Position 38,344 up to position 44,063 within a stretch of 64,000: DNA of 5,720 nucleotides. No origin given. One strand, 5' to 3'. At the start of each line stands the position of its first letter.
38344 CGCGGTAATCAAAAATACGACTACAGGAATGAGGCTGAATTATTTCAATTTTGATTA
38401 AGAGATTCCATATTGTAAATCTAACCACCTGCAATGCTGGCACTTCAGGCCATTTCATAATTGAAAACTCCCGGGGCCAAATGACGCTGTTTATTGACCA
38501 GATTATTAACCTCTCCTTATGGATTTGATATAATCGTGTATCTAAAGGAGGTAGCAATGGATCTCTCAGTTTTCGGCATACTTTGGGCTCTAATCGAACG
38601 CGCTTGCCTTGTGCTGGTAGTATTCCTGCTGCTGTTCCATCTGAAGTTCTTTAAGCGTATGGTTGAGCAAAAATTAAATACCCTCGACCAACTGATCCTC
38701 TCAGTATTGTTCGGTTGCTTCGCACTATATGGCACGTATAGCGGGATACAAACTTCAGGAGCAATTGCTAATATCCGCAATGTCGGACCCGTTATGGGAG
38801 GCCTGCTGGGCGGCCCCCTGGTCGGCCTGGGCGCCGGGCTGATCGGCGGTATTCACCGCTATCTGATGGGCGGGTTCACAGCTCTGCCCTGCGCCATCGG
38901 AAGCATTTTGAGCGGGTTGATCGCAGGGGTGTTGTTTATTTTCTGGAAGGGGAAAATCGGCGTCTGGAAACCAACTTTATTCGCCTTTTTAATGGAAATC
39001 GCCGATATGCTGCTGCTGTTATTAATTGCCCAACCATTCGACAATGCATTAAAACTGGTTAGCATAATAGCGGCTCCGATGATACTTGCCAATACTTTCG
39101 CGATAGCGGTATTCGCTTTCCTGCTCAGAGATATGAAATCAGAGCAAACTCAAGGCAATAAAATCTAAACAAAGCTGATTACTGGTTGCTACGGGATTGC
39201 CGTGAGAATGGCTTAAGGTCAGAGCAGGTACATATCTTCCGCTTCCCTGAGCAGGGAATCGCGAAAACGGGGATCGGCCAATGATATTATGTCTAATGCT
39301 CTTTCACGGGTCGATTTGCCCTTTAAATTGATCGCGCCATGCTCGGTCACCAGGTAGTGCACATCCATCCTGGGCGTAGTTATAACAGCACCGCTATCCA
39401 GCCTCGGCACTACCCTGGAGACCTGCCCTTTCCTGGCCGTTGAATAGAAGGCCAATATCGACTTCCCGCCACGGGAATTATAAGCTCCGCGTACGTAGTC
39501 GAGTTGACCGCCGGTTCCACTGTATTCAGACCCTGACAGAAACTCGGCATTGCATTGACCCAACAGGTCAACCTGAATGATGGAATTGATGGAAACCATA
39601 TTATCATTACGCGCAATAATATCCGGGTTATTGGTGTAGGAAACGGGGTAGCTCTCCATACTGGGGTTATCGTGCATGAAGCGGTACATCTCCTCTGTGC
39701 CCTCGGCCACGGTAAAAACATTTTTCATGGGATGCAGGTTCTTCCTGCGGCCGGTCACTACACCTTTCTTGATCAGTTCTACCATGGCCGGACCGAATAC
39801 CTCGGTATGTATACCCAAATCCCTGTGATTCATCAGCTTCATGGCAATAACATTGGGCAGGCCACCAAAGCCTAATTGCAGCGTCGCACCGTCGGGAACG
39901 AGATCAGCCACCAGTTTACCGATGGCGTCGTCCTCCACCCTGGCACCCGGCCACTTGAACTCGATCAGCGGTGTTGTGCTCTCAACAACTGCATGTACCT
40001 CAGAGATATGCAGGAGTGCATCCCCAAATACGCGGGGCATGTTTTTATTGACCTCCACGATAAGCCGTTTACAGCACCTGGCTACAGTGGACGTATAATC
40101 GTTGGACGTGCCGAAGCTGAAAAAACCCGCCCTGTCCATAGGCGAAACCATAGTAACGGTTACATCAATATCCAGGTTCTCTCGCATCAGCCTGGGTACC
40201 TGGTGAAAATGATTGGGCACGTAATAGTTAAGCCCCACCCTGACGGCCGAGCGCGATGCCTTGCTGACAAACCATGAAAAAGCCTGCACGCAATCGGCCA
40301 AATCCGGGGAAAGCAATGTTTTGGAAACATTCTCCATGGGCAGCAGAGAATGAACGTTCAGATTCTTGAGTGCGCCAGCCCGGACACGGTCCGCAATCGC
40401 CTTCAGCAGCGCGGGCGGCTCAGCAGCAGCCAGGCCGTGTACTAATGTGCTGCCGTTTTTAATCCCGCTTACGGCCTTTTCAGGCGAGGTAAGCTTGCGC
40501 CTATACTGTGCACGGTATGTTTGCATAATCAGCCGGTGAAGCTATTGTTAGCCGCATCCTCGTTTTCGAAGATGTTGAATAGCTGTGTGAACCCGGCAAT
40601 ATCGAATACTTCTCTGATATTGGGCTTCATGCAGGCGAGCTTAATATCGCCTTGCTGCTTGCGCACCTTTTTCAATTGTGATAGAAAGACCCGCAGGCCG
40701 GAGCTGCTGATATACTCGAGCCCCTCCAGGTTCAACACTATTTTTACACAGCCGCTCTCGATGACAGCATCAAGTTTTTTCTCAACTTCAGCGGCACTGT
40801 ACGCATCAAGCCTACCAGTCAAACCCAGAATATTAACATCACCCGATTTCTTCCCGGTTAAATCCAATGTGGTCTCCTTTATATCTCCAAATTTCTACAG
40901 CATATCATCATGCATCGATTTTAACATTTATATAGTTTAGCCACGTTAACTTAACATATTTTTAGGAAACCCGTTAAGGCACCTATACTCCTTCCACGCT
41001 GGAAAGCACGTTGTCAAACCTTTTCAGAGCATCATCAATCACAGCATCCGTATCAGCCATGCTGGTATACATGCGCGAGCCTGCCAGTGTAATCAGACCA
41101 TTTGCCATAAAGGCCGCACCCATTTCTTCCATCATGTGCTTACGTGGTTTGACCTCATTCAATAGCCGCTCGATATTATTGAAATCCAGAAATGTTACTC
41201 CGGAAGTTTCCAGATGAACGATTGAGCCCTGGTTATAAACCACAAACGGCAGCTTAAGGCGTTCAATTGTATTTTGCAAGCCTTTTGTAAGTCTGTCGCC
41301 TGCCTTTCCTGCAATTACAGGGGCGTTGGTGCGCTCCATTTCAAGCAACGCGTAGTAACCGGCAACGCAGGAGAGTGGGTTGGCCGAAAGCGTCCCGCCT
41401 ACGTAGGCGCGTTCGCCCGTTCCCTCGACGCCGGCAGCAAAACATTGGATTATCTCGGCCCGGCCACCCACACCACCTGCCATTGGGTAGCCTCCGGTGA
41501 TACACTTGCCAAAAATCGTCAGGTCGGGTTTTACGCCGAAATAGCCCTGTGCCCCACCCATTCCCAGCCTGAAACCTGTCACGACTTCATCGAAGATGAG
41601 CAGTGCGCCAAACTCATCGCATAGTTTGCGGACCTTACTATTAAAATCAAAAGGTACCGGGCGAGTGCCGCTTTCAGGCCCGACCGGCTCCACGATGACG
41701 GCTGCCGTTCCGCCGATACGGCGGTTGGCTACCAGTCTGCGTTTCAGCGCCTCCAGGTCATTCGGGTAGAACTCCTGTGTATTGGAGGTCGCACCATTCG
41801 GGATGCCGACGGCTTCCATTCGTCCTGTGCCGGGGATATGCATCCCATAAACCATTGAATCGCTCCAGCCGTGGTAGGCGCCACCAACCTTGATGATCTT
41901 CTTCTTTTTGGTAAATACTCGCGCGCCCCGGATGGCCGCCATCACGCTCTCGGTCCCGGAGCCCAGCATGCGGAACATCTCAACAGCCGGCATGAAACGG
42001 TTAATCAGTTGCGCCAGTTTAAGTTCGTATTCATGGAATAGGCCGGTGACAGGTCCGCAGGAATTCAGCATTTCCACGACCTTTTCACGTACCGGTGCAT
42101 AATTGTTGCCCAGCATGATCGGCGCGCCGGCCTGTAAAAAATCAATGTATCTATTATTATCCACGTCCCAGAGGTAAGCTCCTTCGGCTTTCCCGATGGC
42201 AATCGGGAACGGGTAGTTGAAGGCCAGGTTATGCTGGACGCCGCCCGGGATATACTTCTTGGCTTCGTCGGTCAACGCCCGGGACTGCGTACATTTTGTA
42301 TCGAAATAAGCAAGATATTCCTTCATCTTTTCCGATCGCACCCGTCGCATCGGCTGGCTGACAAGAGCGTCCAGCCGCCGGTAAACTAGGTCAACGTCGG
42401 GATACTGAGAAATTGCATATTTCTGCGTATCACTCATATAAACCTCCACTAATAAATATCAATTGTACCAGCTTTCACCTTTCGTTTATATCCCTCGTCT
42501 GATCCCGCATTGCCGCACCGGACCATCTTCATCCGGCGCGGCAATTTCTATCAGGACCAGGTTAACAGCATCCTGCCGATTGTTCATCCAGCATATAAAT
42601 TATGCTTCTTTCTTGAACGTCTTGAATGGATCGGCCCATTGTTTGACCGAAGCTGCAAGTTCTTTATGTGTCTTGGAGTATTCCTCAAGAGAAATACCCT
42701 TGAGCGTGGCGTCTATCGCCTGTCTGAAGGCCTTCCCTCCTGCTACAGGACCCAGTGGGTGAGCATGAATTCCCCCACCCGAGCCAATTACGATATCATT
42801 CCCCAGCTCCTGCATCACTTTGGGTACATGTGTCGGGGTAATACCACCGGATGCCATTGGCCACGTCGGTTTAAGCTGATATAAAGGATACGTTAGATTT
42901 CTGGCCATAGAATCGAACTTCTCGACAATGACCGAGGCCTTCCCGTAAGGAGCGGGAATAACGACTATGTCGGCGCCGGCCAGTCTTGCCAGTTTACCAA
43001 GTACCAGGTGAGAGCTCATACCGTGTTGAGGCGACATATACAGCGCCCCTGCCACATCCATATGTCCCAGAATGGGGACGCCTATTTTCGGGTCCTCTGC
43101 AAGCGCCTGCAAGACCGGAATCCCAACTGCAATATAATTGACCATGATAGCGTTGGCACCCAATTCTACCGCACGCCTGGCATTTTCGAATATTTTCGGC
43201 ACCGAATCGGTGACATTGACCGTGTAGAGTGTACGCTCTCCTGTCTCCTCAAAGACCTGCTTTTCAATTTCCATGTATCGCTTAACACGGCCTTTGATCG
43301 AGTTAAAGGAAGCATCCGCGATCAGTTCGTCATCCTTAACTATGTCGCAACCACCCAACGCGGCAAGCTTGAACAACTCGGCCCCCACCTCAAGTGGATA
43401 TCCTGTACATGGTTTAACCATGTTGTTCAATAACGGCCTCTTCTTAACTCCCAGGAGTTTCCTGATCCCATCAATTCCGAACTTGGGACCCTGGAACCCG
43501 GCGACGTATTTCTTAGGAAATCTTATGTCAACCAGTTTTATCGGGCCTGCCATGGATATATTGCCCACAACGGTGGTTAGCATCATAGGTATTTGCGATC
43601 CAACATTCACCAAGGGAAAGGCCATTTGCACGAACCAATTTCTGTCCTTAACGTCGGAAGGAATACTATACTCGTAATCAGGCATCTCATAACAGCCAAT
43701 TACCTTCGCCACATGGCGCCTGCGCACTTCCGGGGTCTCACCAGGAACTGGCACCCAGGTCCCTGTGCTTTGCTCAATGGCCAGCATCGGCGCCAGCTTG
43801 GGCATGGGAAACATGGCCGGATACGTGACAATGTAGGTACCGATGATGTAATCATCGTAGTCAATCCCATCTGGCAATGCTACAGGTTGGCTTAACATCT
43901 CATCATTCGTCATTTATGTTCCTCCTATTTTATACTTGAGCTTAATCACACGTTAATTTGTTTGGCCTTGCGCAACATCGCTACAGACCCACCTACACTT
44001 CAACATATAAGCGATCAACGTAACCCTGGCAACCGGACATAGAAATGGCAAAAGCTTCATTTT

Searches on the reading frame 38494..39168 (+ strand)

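Call 29: search_protein_families(library=pfam, proteins=[window:38494-39168:+], max_evalue=0.0001)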
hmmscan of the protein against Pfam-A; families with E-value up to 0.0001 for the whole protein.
window:38494-39168:+ (224 aa): 1 family
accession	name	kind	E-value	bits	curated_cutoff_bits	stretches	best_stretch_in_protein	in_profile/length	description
PF07694.17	5TM-5TMR_LYT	-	1.7e-53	181.1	24.6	1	51-213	2-168/169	5TMR of 5TMR-LYT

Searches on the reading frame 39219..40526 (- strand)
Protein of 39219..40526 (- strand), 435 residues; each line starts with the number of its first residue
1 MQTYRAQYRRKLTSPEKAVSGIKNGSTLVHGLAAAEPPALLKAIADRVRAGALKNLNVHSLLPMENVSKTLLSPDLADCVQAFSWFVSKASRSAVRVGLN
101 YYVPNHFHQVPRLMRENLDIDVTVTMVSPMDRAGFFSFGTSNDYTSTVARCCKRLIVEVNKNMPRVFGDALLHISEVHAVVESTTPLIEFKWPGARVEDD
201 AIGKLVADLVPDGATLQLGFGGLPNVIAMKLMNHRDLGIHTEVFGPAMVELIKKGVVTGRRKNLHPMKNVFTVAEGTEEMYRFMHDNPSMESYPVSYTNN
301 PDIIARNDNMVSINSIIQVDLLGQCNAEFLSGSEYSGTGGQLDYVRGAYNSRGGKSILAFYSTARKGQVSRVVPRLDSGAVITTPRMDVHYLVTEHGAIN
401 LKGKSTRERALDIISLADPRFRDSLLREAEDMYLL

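Call 29: search_protein_families(library=pfam, proteins=[window:39219-40526:-], max_evalue=0.0001)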
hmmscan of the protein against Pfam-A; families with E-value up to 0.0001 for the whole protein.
window:39219-40526:- (435 aa): 2 families
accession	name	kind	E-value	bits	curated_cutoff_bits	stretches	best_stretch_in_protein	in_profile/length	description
PF13336.12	AcetylCoA_hyd_C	-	5.2e-62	208.8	23.7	1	276-429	1-154/154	Acetyl-CoA hydrolase/transferase C-terminal domain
PF02550.21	AcetylCoA_hydro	-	2.6e-19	70.5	24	1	4-183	1-189/198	Acetyl-CoA hydrolase/transferase N-terminal domain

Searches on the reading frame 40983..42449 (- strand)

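Call 29: search_protein_families(library=pfam, proteins=[window:40983-42449:-], max_evalue=0.0001)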
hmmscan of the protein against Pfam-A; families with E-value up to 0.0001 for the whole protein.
window:40983-42449:- (488 aa): 1 family
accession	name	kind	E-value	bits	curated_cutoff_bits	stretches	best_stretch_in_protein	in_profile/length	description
PF00202.27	Aminotran_3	-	2.9e-52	178.2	30.5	1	80-441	8-358/403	Aminotransferase class-III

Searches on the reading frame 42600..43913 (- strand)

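Call 29: search_protein_families(library=pfam, proteins=[window:42600-43913:-], max_evalue=0.0001)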
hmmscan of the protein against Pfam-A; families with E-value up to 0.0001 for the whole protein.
window:42600-43913:- (437 aa): 2 families
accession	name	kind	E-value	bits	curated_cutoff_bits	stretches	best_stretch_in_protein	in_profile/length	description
PF00016.26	RuBisCO_large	-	2.9e-48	165.1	30.1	1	146-426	1-299/299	Ribulose bisphosphate carboxylase large chain, catalytic domain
PF02788.21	RuBisCO_large_N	-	5.4e-08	33.5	20.7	1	20-136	11-120/120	Ribulose bisphosphate carboxylase large chain, N-terminal domain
